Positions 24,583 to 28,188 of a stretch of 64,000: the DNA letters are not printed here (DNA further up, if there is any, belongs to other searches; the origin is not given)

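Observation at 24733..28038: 1101-aa stand-alone protein: Mrr-like nuclease head on a long helical-repeat body with no NTPase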

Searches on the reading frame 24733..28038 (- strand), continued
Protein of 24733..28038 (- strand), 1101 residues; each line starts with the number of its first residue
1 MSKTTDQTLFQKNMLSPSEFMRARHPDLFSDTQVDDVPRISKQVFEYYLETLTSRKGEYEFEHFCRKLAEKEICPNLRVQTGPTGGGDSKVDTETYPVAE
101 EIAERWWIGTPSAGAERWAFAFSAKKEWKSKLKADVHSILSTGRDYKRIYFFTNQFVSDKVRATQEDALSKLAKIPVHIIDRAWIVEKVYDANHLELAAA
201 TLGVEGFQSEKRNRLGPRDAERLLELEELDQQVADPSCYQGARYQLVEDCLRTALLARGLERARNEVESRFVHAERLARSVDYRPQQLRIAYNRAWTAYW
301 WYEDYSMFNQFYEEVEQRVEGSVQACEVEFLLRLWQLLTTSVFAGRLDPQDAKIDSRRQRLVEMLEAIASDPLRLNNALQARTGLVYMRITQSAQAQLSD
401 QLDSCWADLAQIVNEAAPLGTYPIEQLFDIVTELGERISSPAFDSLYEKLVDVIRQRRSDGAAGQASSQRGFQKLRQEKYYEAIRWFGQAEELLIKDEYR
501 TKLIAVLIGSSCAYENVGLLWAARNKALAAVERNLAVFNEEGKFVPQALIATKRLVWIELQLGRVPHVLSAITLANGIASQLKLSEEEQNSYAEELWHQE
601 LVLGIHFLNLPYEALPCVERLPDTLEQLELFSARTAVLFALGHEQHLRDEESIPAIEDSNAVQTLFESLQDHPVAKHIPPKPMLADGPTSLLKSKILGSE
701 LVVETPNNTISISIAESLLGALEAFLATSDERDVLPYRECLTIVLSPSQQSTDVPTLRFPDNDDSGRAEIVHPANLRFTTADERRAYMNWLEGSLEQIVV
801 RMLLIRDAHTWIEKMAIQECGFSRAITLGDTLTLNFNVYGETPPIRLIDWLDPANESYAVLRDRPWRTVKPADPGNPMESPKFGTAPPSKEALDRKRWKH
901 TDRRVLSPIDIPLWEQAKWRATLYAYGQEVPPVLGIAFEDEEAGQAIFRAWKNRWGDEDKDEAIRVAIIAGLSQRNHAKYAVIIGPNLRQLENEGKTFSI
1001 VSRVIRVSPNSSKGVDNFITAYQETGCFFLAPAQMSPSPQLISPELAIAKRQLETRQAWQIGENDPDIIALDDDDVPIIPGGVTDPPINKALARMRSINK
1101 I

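Call 34: predict_structure(alignment_id=A2)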
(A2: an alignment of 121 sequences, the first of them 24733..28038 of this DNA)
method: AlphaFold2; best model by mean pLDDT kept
length: 1101 residues; sequences in the alignment: 121
mean_pLDDT: 86.2   pTM: 0.76
mean pLDDT of the five models: 86.2, 84.7, 84.0, 83.4, 82.6
residues with pLDDT >= 90: 605; 70-90: 377; 50-70: 60; < 50: 59
segments of 3 or more residues with pLDDT < 50: 1-12, 80-111, 871-880
pLDDT, mean of each block of 10 residues (from residue 1): 32 74 90 73 86 81 87 67 33 45 43 64 87 87 83 91 92 91 90 81 67 82 96 90 92 96 94 94 92 96 94 95 93 93 86 92 96 93 96 81 93 92 92 92 95 94 97 95 95 92 96 97 97 91 90 97 97 95 91 95 96 94 96 96 93 87 91 89 93 93 95 96 93 82 93 87 74 91 93 93 87 86 85 92 91 93 84 40 55 70 82 85 83 91 88 86 89 91 82 63 90 91 92 70 85 90 86 89 87 82 51
secondary structure, 60 per line:
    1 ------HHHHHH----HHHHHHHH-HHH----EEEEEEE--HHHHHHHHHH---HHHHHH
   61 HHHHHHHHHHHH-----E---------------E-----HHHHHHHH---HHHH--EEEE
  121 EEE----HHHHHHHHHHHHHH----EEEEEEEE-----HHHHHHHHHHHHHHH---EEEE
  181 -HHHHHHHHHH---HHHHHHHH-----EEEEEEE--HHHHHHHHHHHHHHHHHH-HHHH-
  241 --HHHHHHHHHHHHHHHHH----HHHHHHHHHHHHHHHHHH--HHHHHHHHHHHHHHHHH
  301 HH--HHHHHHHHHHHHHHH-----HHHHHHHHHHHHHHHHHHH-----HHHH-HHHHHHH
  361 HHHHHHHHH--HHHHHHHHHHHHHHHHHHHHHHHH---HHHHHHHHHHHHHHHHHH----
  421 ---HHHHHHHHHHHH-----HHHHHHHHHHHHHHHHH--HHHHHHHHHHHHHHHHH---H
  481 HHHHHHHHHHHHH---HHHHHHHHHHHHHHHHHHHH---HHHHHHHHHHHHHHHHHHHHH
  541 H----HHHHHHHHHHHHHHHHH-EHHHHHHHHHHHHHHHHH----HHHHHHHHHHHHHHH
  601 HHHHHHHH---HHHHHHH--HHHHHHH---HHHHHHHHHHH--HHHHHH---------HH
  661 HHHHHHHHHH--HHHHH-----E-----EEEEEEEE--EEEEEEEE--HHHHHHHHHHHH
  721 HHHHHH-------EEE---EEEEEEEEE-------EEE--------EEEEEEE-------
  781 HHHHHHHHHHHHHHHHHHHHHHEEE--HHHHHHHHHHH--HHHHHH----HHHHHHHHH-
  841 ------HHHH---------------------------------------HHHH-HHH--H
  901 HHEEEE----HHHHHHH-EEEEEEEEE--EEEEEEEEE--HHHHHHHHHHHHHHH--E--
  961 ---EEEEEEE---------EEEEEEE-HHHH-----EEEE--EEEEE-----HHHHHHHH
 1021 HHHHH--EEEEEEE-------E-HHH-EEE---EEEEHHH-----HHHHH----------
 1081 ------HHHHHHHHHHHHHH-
elements in order (helices of 4 or more, strands of 3 or more residues): H7-12 H17-24 E33-39 H42-51 H55-72 H100-107 H111-114 E117-123 H128-141 E146-153 H159-173 E177-180 H182-191 H195-202 E208-214 H217-234 H236-239 H243-259 H264-281 H284-302 H305-319 H325-343 H349-352 H354-369 H372-395 H399-416 H424-435 H441-457 H460-476 H480-493 H497-516 H520-541 H546-562 H565-581 H586-608 H612-618 H621-627 H631-641 H644-649 H659-670 H673-677 E689-696 E699-706 H709-726 E734-736 E740-748 E756-758 E767-773 H781-802 E803-805 H808-818 H821-826 H831-839 H847-850 H890-893 E903-906 H911-917 E919-927 E930-938 H941-955 E964-970 E980-986 H988-991 E997-1000 E1003-1007 H1013-1025 E1028-1034 E1048-1050 E1054-1057 H1066-1070 H1087-1100

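Call 36: fold_search(model_id=the predicted structure, library=pdb)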
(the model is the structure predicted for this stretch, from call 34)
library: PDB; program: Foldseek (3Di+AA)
matches with E <= 10: 1154; with E <= 0.001: 2
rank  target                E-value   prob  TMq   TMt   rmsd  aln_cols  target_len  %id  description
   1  4a1s_B                4.4e-04  1.00  0.18  0.46  10.7       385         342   12  Crystallographic structure of the Pins:Insc complex (released 2012-03-28)
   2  8bbg_B                7.8e-04  0.72  0.07  0.06  40.4       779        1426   12  Structure of the IFT-A complex; anterograde IFT-A train model (released 2022-12-21)
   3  7b6h                  1.0e-03  1.00  0.13  0.20  24.9       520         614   11  Drosophila melanogaster TRAPP C11 subunits region 1 to 718 (released 2021-06-09)
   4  6hc2_S                1.1e-03  1.00  0.19  0.46  12.7       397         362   10  Crystal structure of NuMA/LGN hetero-hexamers (released 2019-05-29)
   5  4a1s_A                1.1e-03  1.00  0.19  0.48  10.7       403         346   12  Crystallographic structure of the Pins:Insc complex (released 2012-03-28)
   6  5a7d_G                1.7e-03  1.00  0.19  0.47  10.6       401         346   13  Tetrameric assembly of LGN with Inscuteable (released 2016-08-03)
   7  6hc2_E                1.8e-03  1.00  0.19  0.46  12.6       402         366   10  Crystal structure of NuMA/LGN hetero-hexamers (released 2019-05-29)
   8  4g2v_A                1.9e-03  1.00  0.17  0.46  12.6       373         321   15  Structure complex of LGN binding with FRMPD1 (released 2013-01-23)
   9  8fgw_B                1.9e-03  0.90  0.11  0.11  28.7       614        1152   11  Human IFT-A complex structures provide molecular insights into ciliary transport (released 2023-02-22)
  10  6hc2_A                2.0e-03  1.00  0.19  0.43  10.4       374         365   14  Crystal structure of NuMA/LGN hetero-hexamers (released 2019-05-29)
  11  5a7d_H                2.2e-03  1.00  0.20  0.49  10.4       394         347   14  Tetrameric assembly of LGN with Inscuteable (released 2016-08-03)
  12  5a7d_B                2.2e-03  1.00  0.18  0.43  12.9       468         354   12  Tetrameric assembly of LGN with Inscuteable (released 2016-08-03)
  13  6hc2_C                2.3e-03  1.00  0.19  0.43  10.3       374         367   13  Crystal structure of NuMA/LGN hetero-hexamers (released 2019-05-29)
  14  5a7d_C                2.6e-03  1.00  0.18  0.44  12.1       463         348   10  Tetrameric assembly of LGN with Inscuteable (released 2016-08-03)
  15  9hvq_Q                2.6e-03  0.95  0.11  0.12  27.2       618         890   14  Structure of the transcribing Pol II-DSIF-PAF-SPT6-RECQL5 complex (released 2025-07-16)
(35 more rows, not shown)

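Call 39: search_protein_families(library=pfam, alignment_id=A4, max_evalue=1)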
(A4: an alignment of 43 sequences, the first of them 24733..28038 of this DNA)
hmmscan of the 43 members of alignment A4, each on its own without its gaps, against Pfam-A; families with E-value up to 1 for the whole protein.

A. member 1, window:24733-28038:- (1101 aa): 1 family
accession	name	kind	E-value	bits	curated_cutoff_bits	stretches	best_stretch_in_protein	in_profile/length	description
PF23246.1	CC_CDK5RAP2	-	0.085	13.5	27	1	350-397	35-81/125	CDK5 regulatory subunit-associated protein 2-like, coiled coil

B. families by the number of members that match (of 43 scanned): 12 families
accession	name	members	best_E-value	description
PF13424.12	TPR_12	4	0.01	Tetratricopeptide repeat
PF14524.12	Wzt_C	1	0.014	Wzt C-terminal domain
PF15272.11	BBP1_C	1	0.024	Spindle pole body component BBP1, C-terminal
PF25201.1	nSTAND6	1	0.032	Novel STAND NTPase 6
PF23246.1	CC_CDK5RAP2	1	0.085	CDK5 regulatory subunit-associated protein 2-like, coiled coil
PF00482.28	T2SSF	1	0.093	Type II secretion system (T2SS), protein F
PF14258.12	DUF4350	1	0.1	Domain of unknown function (DUF4350)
PF03876.22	SHS2_Rpb7-N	1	0.13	SHS2 domain found in N terminus of Rpb7p/Rpc25p/MJ0397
PF15076.11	DUF4543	1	0.15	Domain of unknown function (DUF4543)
PF02190.22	LON_substr_bdg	1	0.2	ATP-dependent protease La (LON) substrate-binding domain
PF18309.7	PAZ_3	1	0.2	Argonaute PAZ domain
PF00515.34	TPR_1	1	0.3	Tetratricopeptide repeat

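Call 67: fold_search(model_id=the predicted structure, library=viral)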
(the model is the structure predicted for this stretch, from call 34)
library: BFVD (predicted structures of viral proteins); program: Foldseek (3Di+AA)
matches with E <= 10: 444; with E <= 0.001: 1
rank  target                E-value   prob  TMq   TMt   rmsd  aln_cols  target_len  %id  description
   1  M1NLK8                6.9e-04  1.00  0.16  0.40  13.6       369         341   11  Repeat protein [Moumouvirus goulette]
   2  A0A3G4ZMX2            5.1e-03  1.00  0.17  0.22  26.6       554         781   12  RING-type domain-containing protein [Terrestrivirus sp.]
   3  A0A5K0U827            7.8e-03  0.97  0.10  0.24  18.1       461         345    9  Gamma-soluble NSF attachment protein (Fragment) [Yasminevirus sp. GU-2018]
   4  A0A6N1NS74            1.2e-02  0.98  0.11  0.28  17.6       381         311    9  Gamma-soluble NSF attachment protein [Tupanvirus deep ocean]
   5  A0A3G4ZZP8            1.2e-02  0.72  0.11  0.17  33.2       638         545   10  Uncharacterized protein [Harvfovirus sp.]
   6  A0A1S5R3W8            1.2e-02  0.38  0.11  0.10  30.5       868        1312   11  PARP catalytic domain-containing protein [Pseudomonas phage pf16]
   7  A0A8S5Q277            1.3e-02  0.16  0.07  0.07  32.0       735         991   11  Uncharacterized protein [Siphoviridae sp. ctLqe90]
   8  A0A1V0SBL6            1.6e-02  1.00  0.17  0.53   9.4       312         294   11  Gamma-soluble NSF attachment protein [Catovirus CTV1]
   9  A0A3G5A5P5            1.6e-02  0.75  0.11  0.17  19.6       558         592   12  Sel1 domain protein repeat-containing protein [Hyperionvirus sp.]
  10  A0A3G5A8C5            2.0e-02  0.98  0.12  0.32  16.9       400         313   12  Gamma-soluble NSF attachment protein [Homavirus sp.]
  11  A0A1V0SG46            2.7e-02  0.90  0.15  0.23  30.9       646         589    9  RING domain protein [Hokovirus HKV1]
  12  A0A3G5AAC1            2.8e-02  0.98  0.18  0.32  28.2       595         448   10  UDP-N-acetylglucosamine--peptide N-acetylglucosaminyltransferase SPINDLY [Hyperionvirus sp.]
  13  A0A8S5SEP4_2          3.0e-02  0.12  0.06  0.06  57.4       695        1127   10  Chromosome segregation ATPase (Fragment) [virus sp. ctX0L1]
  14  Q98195                3.5e-02  0.41  0.11  0.15  22.2       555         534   11  MC027L [Molluscum contagiosum virus subtype 1]
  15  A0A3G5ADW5            4.5e-02  1.00  0.16  0.51  11.9       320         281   11  Uncharacterized protein [Satyrvirus sp.]
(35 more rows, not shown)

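Call 70: search_protein_families(library=pfam, proteins=[L026:6684-9872:+, L026:6834-7500:+], max_evalue=10)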
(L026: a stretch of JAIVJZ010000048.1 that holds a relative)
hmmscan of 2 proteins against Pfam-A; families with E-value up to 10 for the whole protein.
L026:6684-9872:+ (1063 aa): 1 family
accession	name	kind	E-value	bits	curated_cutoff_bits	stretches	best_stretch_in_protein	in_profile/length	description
PF19430.4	TBC1D23_C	-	0.036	13.8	26.5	1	850-892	157-197/226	TBC1 domain family member 23 C-terminal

L026:6834-7500:+ (222 aa): 0 families
